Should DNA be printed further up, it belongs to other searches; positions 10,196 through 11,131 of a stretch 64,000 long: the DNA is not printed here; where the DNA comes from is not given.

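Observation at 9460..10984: Poribacteria-style dockerin + FlgD/T9SS-like tail on a 1184-aa secreted protein next to tRNA-His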

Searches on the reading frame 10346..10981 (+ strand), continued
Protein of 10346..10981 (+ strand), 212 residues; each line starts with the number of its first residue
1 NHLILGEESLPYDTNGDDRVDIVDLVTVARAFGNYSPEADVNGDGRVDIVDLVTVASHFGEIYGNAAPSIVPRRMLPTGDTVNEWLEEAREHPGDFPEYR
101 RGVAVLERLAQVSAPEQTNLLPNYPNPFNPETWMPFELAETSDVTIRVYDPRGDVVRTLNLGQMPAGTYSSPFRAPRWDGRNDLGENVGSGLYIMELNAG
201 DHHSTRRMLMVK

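Call 33: search_solved_structures(query=A1, max_evalue=1, show_alignments=2)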
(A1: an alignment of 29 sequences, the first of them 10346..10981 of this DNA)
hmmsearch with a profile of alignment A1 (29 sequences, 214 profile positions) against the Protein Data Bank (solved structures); distinct sequences matched with E-value up to 1: 108 (the best 60 are shown).
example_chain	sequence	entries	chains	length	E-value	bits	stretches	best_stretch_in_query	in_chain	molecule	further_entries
2y3n_B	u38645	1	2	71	3.3e-10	43.4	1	11-70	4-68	CELLULOSOMAL FAMILY-48 PROCESSIVE GLYCOSIDE HYDROLASE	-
6kg9_A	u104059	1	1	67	4e-06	30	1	10-65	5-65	And cellulose-binding endoglucanase family 9 CelL ortholog dockerin domain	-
7eh9_A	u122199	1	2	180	2.4e-05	27.5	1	139-202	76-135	Basal-body rod modification protein FlgD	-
2jnk_A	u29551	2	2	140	3.2e-05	27.1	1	10-57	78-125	Hyalurononglucosaminidase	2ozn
7bhq_A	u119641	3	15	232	3.5e-05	27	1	139-202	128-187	Basal-body rod modification protein FlgD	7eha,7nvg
6kgc_B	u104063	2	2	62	4.7e-05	26.6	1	11-64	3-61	And cellulose-binding endoglucanase family 9 CelL ortholog dockerin domain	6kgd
6kge_D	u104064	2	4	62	4.9e-05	26.5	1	11-64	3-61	And cellulose-binding endoglucanase family 9 CelL ortholog dockerin domain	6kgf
4fl4_A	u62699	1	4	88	5.2e-05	26.4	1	10-59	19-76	Glycoside hydrolase family 9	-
1daq_A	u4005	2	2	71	0.00011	25.4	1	10-57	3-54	ENDOGLUCANASE SS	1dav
2b59_B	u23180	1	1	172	0.00012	25.2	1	12-68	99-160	Cellulosomal scaffolding protein A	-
4wi0_B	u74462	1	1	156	0.00013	25.1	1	17-65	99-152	Cellulosomal scaffoldin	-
2mte_A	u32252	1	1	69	0.00013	25.1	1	11-57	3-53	Cellulose 1,4-beta-cellobiosidase (reducing end) CelS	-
5lxv_B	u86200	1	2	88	0.00016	24.8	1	10-59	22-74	Carbohydrate-binding protein WP_009985128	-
4u3s_B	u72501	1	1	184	0.00025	24.2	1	17-65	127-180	Cellulosomal scaffoldin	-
3osv_A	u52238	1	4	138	0.00026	24.1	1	143-200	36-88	Flagellar basal-body rod modification protein FlgD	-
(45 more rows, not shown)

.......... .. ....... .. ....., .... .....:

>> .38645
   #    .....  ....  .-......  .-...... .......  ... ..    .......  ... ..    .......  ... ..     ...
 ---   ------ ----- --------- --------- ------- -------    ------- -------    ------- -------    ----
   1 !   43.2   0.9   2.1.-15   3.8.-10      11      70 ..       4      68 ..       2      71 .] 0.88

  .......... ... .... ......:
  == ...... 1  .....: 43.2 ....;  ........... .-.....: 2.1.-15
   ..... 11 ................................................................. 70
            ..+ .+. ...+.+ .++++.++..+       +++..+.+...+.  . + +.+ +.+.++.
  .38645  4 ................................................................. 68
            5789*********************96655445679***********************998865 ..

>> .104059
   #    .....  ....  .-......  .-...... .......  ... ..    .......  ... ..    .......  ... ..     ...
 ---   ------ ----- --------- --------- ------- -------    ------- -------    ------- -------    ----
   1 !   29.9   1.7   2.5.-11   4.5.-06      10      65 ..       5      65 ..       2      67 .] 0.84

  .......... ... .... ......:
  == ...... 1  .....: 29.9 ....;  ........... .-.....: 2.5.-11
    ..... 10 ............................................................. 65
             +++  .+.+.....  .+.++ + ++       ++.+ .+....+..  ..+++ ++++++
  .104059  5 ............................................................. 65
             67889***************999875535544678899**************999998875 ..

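Call 37: predict_structure(alignment_id=A1)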
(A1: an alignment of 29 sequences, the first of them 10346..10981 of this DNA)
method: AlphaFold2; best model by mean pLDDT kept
length: 212 residues; sequences in the alignment: 29
mean_pLDDT: 81.3   pTM: 0.52
mean pLDDT of the five models: 81.3, 79.8, 78.8, 78.5, 76.1
residues with pLDDT >= 90: 98; 70-90: 72; 50-70: 20; < 50: 22
segments of 3 or more residues with pLDDT < 50: 1-4, 64-67, 117-130
pLDDT, mean of each block of 10 residues (from residue 1): 56 89 91 93 94 91 54 75 93 88 90 59 42 83 94 91 92 78 80 90 87 67
secondary structure, 60 per line:
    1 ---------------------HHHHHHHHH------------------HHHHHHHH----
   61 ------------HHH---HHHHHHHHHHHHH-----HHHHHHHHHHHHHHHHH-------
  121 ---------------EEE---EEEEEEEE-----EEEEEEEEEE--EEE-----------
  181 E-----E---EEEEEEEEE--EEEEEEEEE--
elements in order: H22-30 H49-56 H79-91 H97-113 E136-138 E142-149 E155-164 E167-169 E191-199 E202-210

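Call 39: fold_search(model_id=the predicted structure, library=pdb)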
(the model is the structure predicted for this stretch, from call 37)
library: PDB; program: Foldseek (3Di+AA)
matches with E <= 10: 1480; with E <= 0.001: 17
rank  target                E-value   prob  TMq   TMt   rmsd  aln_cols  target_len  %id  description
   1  7eh9_B                6.3e-05  1.00  0.29  0.43   3.8        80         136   30  Crystal structure of the flagellar hook cap fragment from Salmonella enterica serovar Typhimurium (released 2021-11-24)
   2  7eh9_A                1.2e-04  1.00  0.29  0.44   3.5        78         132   28  Crystal structure of the flagellar hook cap fragment from Salmonella enterica serovar Typhimurium (released 2021-11-24)
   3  7eha_A                1.3e-04  1.00  0.27  0.32   4.2        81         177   31  Crystal structure of the flagellar hook cap from Salmonella enterica serovar Typhimurium (released 2021-11-24)
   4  7eha_B                1.7e-04  1.00  0.27  0.34   4.6        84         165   30  Crystal structure of the flagellar hook cap from Salmonella enterica serovar Typhimurium (released 2021-11-24)
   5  3osv_D                1.8e-04  1.00  0.27  0.43   5.0        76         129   30  The crytsal structure of FLGD from P. Aeruginosa (released 2011-05-04)
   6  7bhq_C                1.9e-04  1.00  0.27  0.29   4.2        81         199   31  In situ assembled Salmonella FlgD hook cap complex (released 2021-05-05)
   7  3osv_C                2.9e-04  1.00  0.27  0.43   5.0        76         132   30  The crytsal structure of FLGD from P. Aeruginosa (released 2011-05-04)
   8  7eha_C                2.9e-04  1.00  0.27  0.34   3.9        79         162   32  Crystal structure of the flagellar hook cap from Salmonella enterica serovar Typhimurium (released 2021-11-24)
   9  3osv_A                3.6e-04  1.00  0.27  0.43   5.0        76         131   30  The crytsal structure of FLGD from P. Aeruginosa (released 2011-05-04)
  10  7bhq_D                3.6e-04  1.00  0.27  0.29   4.2        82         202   32  In situ assembled Salmonella FlgD hook cap complex (released 2021-05-05)
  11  7eha_E                3.8e-04  1.00  0.27  0.34   4.2        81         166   31  Crystal structure of the flagellar hook cap from Salmonella enterica serovar Typhimurium (released 2021-11-24)
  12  1xf1_A                5.1e-04  1.00  0.27  0.07   4.2        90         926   19  Structure of C5a peptidase- a key virulence factor from Streptococcus (released 2005-11-22)
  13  7bhq_B                5.5e-04  1.00  0.27  0.28   4.1        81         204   31  In situ assembled Salmonella FlgD hook cap complex (released 2021-05-05)
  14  6za2_A                6.5e-04  1.00  0.23  0.05   5.2        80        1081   26  Crystal structure of dimeric latent PorU from Porphyromonas gingivalis (released 2021-09-29)
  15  5m11                  7.7e-04  1.00  0.28  0.09  10.0       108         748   16  Structural and functional probing of PorZ, an essential bacterial surface component of the type-IX secretion system of h (released 2016-11-09)
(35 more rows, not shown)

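Call 41: find_related_loci(query=window:10346-10981:+, collection=metagenome_contigs, flank=6000)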
Query window:10346-10981:+ (212 aa) in metagenome_contigs; peptide patterns used: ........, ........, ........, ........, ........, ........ (x = any residue, [..] = any of these).
163 stretches matched a pattern; 70 encode a relative of the query (tblastn E <= 1e-3); 70 distinct loci.
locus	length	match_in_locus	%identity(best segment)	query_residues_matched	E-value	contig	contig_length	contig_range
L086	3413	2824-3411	48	8-184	8e-49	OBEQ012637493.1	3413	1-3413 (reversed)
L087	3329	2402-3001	40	10-212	4e-47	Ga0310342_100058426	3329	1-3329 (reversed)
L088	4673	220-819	40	10-212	5e-47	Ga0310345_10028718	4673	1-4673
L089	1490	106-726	42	12-212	1e-46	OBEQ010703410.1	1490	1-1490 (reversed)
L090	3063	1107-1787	39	3-212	1e-45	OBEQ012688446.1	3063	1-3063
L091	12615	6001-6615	42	11-212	1e-43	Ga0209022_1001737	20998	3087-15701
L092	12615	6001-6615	42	11-212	1e-43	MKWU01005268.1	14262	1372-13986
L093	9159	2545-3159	42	11-212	1e-43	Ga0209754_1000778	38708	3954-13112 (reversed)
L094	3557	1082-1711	40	6-212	1e-42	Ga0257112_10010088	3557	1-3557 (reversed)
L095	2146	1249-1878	40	6-212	5e-42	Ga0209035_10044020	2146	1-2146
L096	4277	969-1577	41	13-212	5e-41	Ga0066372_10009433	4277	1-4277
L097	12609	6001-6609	39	12-212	1e-40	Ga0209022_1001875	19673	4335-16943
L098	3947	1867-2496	40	6-212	1e-39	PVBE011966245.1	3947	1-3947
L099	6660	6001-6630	40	6-212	1e-39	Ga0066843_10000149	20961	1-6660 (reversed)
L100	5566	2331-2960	40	6-212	1e-39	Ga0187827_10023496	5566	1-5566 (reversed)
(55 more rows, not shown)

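Call 53: search_protein_representatives(protein=window:10346-10981:+)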
Query: 212 residues. Proteins with E-value up to 0.001 (for the whole library): 164141; up to 1e-10: 20950; up to 1e-30: 1756. The best 150 are listed.
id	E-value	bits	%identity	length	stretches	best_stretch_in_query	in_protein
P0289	2.2e-74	266.2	33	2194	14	122-204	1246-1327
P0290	2.3e-58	213.8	53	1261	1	9-210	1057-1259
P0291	1.9e-56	207.5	30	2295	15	121-202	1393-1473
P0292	8.4e-55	202.2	52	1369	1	10-212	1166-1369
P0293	1.2e-54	201.7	43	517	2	12-212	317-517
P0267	2.0e-54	200.9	51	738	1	11-212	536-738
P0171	2.6e-54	200.6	51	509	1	9-212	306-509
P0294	3.6e-54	200.1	43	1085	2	12-212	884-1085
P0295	4.5e-54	199.8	50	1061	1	6-210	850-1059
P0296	4.8e-54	199.7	42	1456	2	12-210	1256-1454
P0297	5.7e-54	199.4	51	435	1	12-212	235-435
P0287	6.0e-54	199.4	47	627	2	10-212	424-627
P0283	7.2e-54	199.1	52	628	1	10-212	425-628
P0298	7.3e-54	199.1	44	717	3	12-210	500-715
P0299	7.5e-54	199.1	50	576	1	10-210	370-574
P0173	8.0e-54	199.0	53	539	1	9-212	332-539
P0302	1.8e-53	197.9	53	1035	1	12-211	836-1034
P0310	1.0e-52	195.4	49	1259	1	8-210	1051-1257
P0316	5.6e-52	192.9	50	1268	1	13-210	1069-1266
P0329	2.0e-50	187.9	52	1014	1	12-210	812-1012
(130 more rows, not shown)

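Call 80: search_protein_families(library=pfam, proteins=[P0021, P0025, P0080], max_evalue=0.0001)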
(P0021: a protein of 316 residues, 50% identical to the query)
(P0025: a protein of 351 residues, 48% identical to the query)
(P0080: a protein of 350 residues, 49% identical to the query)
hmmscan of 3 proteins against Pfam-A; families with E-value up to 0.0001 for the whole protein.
P0021 (316 aa): 4 families
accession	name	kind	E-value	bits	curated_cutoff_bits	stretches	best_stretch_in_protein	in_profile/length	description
PF00404.24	Dockerin_1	-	1.1e-10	42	22.9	1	114-159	2-53/57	Dockerin type I domain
PF00963.24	Cohesin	-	1.3e-08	35.6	24.1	1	7-100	28-130/139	Cohesin domain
PF13860.13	FlgD_ig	-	1.7e-08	34.8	27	1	240-303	16-75/79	FlgD Ig-like domain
PF18962.6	Por_Secre_tail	-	3.7e-05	24.4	27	0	228-314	2-75/75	Secretion system C-terminal sorting domain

P0025 (351 aa): 3 families
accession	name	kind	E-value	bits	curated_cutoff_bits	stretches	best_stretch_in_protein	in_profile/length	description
PF00404.24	Dockerin_1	-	1.8e-14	54.1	22.9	2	147-196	3-56/57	Dockerin type I domain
PF00963.24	Cohesin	-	4e-08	34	24.1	1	11-125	5-122/139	Cohesin domain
PF13860.13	FlgD_ig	-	4e-08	33.6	27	1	275-338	16-75/79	FlgD Ig-like domain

P0080 (350 aa): 3 families
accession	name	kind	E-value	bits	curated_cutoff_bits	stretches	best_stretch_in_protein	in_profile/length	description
PF00963.24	Cohesin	-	1.4e-12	48.5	24.1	1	22-129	7-123/139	Cohesin domain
PF00404.24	Dockerin_1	-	2.1e-10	41.1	22.9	1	149-195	2-54/57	Dockerin type I domain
PF13860.13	FlgD_ig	-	2.3e-07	31.1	27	1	274-337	16-75/79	FlgD Ig-like domain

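Call 81: search_protein_families(library=ncbifam, proteins=[P0001, P0035], max_evalue=0.001)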
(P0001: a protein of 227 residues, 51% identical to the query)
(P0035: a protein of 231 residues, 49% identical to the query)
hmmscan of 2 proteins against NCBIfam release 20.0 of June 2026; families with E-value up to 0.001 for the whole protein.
P0001 (227 aa): 7 families
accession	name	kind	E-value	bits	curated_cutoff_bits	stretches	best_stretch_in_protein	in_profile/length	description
TIGR04183.1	Por_Secre_tail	domain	2.5e-09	37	23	1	139-225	2-71/72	T9SS type A sorting domain-containing protein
NF033707.1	T9SS_sortase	equivalog_domain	1e-06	26.7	420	1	137-214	1000-1077/1095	type IX secretion system sortase PorU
NF052323.1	T9SSA_dep_M6i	equivalog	4.5e-06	24.9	600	1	138-221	960-1033/1043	T9SS-dependent M6-like inactivated metalloprotease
NF041540.1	dockerin_GC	domain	6e-06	26.6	29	1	33-74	11-58/67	GC-type dockerin domain-anchored protein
NF009276.0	PRK12633.1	equivalog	1.2e-05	25.1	383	1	157-219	129-186/234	flagellar basal body rod modification protein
NF005176.1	PRK06655.1-1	equivalog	5.6e-05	23.1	230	1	157-215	97-150/197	flagellar hook assembly protein FlgD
NF052228.1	T9SS_PorZ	equivalog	7.1e-05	21.4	260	1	139-219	676-747/757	type IX secretion system anionic LPS delivery protein PorZ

P0035 (231 aa): 6 families
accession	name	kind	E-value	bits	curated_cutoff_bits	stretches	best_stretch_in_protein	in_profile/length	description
NF052323.1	T9SSA_dep_M6i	equivalog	1.3e-08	33.3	600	1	131-224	951-1032/1043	T9SS-dependent M6-like inactivated metalloprotease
NF033707.1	T9SS_sortase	equivalog_domain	1.4e-08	32.8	420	1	141-218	1000-1077/1095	type IX secretion system sortase PorU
TIGR04183.1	Por_Secre_tail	domain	2.1e-08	34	23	1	143-229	2-71/72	T9SS type A sorting domain-containing protein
NF009276.0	PRK12633.1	equivalog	4.7e-07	29.8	383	1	130-223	95-186/234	flagellar basal body rod modification protein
NF005176.1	PRK06655.1-1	equivalog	2.3e-06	27.7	230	1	161-219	97-150/197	flagellar hook assembly protein FlgD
NF041540.1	dockerin_GC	domain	0.00029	21.2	29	0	32-75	11-59/67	GC-type dockerin domain-anchored protein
